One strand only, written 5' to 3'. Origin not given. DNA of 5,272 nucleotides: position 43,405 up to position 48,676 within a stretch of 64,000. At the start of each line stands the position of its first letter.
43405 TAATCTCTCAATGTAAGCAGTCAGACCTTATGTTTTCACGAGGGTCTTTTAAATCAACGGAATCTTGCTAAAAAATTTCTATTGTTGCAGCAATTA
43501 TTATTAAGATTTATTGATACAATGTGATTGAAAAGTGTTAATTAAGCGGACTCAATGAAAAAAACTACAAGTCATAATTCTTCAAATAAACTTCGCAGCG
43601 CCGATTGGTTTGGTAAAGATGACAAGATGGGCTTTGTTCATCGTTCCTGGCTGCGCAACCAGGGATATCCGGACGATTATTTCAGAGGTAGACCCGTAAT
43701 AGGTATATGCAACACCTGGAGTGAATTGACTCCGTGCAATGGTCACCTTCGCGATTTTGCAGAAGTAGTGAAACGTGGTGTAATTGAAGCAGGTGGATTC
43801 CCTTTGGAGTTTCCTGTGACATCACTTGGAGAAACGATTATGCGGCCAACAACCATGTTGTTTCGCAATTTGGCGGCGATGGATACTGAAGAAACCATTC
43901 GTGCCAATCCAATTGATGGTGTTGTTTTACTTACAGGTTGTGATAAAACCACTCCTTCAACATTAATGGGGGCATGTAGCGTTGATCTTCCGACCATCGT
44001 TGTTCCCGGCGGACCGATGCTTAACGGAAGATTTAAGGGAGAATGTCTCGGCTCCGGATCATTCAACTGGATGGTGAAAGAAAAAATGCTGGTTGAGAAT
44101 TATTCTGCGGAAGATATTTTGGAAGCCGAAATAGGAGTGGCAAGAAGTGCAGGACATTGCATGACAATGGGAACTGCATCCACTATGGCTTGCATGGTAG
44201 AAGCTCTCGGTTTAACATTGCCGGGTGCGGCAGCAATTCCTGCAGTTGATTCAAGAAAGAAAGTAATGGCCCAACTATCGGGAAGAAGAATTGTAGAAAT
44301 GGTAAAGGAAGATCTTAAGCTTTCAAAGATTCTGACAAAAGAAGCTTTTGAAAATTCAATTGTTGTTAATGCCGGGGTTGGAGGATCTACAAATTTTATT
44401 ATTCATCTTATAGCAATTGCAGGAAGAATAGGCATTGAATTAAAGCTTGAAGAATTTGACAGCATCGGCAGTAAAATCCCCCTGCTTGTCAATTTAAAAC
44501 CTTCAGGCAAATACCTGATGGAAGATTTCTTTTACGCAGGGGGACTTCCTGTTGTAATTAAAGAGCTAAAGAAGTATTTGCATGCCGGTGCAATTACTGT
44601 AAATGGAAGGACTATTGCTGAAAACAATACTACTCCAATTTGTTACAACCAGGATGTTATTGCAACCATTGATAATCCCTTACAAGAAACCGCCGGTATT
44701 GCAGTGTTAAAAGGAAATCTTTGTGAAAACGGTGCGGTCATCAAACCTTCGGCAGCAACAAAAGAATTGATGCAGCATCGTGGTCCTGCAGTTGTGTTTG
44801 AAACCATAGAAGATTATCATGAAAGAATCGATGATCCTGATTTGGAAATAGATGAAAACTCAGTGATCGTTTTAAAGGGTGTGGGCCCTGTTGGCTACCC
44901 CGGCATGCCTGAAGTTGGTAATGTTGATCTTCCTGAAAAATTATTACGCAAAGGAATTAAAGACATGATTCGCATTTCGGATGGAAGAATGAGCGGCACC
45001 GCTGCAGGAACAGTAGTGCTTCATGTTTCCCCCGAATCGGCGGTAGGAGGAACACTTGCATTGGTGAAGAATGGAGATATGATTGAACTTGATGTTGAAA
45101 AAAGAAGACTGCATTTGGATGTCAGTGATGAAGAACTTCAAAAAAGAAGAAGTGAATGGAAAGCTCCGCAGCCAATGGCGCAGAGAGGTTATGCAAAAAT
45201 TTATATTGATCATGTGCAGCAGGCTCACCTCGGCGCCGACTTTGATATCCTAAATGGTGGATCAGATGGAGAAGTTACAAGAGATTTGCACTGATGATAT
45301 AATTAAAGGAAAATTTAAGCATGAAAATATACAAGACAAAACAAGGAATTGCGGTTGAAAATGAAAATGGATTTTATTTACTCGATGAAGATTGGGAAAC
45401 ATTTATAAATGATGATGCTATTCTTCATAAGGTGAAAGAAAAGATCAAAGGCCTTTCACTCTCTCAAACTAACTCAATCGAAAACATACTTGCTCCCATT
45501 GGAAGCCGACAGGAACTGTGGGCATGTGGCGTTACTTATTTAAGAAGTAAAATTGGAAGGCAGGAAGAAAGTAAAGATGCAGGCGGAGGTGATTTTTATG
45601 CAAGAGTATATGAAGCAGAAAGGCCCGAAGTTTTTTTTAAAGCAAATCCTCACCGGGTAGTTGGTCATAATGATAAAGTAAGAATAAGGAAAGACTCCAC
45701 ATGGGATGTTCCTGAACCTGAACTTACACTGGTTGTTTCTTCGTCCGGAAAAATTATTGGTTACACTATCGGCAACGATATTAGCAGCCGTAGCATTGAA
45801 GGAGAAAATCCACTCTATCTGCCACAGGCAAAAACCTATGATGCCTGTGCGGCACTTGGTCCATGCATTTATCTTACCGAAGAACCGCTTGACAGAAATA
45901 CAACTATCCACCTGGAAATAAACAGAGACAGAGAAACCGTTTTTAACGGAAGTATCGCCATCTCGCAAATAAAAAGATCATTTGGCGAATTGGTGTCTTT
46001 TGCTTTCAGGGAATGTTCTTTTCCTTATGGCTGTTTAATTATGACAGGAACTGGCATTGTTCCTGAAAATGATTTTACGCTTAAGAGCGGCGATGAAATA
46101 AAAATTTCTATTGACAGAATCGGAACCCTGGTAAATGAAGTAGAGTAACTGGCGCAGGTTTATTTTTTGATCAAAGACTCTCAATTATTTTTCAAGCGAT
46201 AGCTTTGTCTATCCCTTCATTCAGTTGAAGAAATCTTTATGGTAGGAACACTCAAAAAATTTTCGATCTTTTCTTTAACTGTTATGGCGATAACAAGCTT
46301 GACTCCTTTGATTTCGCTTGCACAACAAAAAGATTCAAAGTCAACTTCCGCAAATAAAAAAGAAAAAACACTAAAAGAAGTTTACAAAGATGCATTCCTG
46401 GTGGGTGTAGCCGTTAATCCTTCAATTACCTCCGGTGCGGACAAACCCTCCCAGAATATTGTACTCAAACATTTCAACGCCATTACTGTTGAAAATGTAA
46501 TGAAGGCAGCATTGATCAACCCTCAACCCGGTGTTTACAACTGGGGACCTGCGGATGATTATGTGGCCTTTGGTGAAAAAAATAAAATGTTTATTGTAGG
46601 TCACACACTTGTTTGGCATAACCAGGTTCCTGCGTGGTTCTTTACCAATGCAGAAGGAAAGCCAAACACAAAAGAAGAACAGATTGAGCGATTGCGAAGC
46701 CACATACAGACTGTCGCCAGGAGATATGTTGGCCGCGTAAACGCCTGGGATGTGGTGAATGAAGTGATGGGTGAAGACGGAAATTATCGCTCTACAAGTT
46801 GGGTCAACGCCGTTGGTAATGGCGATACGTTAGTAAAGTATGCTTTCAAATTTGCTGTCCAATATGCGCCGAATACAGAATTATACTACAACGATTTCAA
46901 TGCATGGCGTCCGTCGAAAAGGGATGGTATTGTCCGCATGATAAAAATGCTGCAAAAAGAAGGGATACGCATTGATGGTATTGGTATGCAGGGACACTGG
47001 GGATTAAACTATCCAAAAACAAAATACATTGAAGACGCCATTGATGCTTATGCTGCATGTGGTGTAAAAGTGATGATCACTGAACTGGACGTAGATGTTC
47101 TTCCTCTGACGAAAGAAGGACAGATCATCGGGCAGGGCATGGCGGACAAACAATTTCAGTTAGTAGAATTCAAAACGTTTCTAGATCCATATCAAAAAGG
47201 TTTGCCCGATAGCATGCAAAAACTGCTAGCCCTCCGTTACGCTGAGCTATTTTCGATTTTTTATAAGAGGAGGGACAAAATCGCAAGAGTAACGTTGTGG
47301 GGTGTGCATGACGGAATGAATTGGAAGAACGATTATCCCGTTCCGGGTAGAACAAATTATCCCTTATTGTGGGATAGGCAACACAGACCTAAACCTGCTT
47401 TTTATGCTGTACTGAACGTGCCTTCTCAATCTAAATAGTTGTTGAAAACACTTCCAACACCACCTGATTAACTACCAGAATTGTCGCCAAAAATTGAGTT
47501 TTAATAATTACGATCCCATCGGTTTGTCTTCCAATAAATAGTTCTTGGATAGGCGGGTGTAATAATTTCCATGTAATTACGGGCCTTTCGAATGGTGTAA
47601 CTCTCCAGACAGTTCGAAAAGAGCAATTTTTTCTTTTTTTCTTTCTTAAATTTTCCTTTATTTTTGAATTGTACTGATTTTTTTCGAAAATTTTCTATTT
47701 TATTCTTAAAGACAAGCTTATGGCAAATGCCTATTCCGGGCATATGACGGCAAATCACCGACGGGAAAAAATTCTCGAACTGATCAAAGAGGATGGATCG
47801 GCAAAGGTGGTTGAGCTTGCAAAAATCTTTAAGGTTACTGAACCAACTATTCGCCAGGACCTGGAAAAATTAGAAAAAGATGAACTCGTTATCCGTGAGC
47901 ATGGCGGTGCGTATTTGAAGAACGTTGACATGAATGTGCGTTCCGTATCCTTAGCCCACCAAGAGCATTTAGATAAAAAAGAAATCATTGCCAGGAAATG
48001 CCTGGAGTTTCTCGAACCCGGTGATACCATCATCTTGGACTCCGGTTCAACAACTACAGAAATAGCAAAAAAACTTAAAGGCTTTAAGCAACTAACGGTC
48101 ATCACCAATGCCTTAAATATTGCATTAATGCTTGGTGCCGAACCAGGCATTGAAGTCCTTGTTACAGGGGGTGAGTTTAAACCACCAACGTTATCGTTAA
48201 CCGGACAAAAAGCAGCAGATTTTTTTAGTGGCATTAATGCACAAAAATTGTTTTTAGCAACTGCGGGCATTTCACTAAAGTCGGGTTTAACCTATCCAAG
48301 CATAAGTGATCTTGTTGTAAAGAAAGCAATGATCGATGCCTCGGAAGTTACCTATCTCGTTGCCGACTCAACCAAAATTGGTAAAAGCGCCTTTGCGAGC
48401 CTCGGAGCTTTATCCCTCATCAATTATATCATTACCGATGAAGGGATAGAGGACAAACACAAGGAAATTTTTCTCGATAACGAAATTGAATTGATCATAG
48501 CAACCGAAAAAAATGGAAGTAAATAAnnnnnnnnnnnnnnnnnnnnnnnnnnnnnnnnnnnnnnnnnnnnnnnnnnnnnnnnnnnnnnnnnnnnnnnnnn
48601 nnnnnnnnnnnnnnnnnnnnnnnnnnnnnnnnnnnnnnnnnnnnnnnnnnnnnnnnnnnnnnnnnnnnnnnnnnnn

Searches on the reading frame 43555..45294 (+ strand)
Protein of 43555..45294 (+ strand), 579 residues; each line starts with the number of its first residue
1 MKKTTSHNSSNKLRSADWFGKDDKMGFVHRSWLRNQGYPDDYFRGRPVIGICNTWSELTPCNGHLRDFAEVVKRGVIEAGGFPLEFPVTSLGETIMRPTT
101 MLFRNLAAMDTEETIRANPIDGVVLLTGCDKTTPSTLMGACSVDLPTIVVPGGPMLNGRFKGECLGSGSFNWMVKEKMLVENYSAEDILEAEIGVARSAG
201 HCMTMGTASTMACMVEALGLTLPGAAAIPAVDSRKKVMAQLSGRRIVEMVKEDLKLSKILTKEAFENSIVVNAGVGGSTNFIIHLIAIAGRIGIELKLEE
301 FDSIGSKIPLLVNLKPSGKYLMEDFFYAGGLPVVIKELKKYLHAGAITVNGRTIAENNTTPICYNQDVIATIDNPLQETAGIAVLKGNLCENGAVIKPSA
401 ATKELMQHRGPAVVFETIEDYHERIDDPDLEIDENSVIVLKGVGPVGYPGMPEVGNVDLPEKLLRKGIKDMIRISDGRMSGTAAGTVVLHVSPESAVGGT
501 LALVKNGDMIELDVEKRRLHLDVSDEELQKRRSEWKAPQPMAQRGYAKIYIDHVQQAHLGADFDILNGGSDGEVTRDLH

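Call 8: search_protein_families(library=pfam, proteins=[window:43555-45294:+])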
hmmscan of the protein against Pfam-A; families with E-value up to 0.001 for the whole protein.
window:43555-45294:+ (579 aa): 2 families
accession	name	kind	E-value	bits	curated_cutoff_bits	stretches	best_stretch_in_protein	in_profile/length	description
PF00920.27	ILVD_EDD_N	-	2.7e-110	368.9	27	1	46-357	1-316/316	Dihydroxy-acid/6-phosphogluconate dehydratase N-terminal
PF24877.1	ILV_EDD_C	-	3e-67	226.2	27.7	1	367-561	1-191/191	Dihydroxy-acid/6-phosphogluconate dehydratase C-terminal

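Call 39: search_protein_families(library=ncbifam, proteins=[window:43555-45294:+], max_evalue=0.00001)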
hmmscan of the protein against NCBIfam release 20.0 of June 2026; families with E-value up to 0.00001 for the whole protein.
window:43555-45294:+ (579 aa): 8 families
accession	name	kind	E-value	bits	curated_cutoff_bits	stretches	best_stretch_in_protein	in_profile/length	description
NF004784.0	PRK06131.1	subfamily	2e-273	908.1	539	1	7-577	4-574/576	dihydroxy-acid dehydratase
NF009559.0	PRK13016.1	equivalog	4.3e-256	850.7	882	1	7-575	4-573/578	L-arabinonate dehydratase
NF009560.0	PRK13017.1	subfamily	2.8e-240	798.6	684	1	6-567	3-579/595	dihydroxy-acid dehydratase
NF002068.0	PRK00911.1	subfamily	1.2e-149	499.4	644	1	28-561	18-553/559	dihydroxy-acid dehydratase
TIGR00110.1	ilvD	equivalog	2e-139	465.6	618.15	1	29-561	2-539/543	dihydroxy-acid dehydratase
NF009103.0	PRK12448.1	equivalog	1.4e-89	301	710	2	30-356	19-359/616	dihydroxy-acid dehydratase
TIGR01196.1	edd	equivalog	2.3e-64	217.7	708.25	1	99-537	123-570/601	phosphogluconate dehydratase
TIGR03432.1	yjhG_yagF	hypoth_equivalog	8.1e-56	189.3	808.15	2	101-357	127-387/640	YjhG/YagF family D-xylonate dehydratase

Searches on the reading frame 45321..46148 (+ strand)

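Call 8: search_protein_families(library=pfam, proteins=[window:45321-46148:+])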
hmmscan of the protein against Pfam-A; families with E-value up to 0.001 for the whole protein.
window:45321-46148:+ (275 aa): 1 family
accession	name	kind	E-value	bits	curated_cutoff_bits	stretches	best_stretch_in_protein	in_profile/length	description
PF01557.24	FAA_hydrolase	-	2.1e-21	77.1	23.9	1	98-274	27-213/214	Fumarylacetoacetate (FAA) hydrolase C-terminal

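Call 39: search_protein_families(library=ncbifam, proteins=[window:45321-46148:+], max_evalue=0.00001)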
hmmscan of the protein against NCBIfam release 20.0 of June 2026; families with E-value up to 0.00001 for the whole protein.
window:45321-46148:+ (275 aa): 3 families
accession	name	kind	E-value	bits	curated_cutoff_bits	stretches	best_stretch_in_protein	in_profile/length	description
NF053535.1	DhyDRhmHlse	equivalog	4.4e-09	36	500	1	104-272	97-276/284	2,4-didehydro-3-deoxy-L-rhamnonate hydrolase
NF040903.1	GguC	equivalog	7e-09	35.1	340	1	101-214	136-249/329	AraD1 family protein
TIGR02303.1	HpaG-C-term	equivalog_domain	5.6e-08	32.5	276.4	1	99-274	64-242/245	4-hydroxyphenylacetate degradation bifunctional isomerase/decarboxylase, C-terminal subunit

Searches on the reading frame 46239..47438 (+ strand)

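Call 8: search_protein_families(library=pfam, proteins=[window:46239-47438:+])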
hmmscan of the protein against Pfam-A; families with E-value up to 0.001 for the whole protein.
window:46239-47438:+ (399 aa): 1 family
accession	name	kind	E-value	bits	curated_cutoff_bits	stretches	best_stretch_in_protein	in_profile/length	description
PF00331.26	Glyco_hydro_10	-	4.2e-90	302.6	22.1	1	45-393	2-310/311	Glycosyl hydrolase family 10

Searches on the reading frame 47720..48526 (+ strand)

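Call 8: search_protein_families(library=pfam, proteins=[window:47720-48526:+])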
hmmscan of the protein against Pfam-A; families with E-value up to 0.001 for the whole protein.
window:47720-48526:+ (268 aa): 9 families
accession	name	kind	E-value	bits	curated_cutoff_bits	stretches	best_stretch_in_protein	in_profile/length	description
PF00455.28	DeoRC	-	4.4e-48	163.7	31.8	1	83-241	2-160/160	DeoR C terminal sensor domain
PF08220.18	HTH_DeoR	-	6e-15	55.2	21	1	14-66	1-53/57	DeoR-like helix-turn-helix domain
PF01022.26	HTH_5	-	2.6e-07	30.8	22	1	14-57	3-45/47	Bacterial regulatory protein, arsR family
PF13412.12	HTH_24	-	7.9e-07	29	21.9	1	13-57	3-47/48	Winged helix-turn-helix DNA-binding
PF08279.18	HTH_11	-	4.9e-06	26.8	25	1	14-58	1-46/55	HTH domain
PF01325.25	Fe_dep_repress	-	5.7e-06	26.9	26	1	16-61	11-56/60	Iron dependent repressor, N-terminal DNA binding domain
PF01047.28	MarR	-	8e-06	26.1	24.6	1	17-61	7-51/59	MarR family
PF00392.27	GntR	-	0.00018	21.6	27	1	30-64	27-61/64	Bacterial regulatory proteins, gntR family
PF13404.12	HTH_AsnC-type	-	0.00031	20.9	27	1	17-52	7-42/42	AsnC-type helix-turn-helix domain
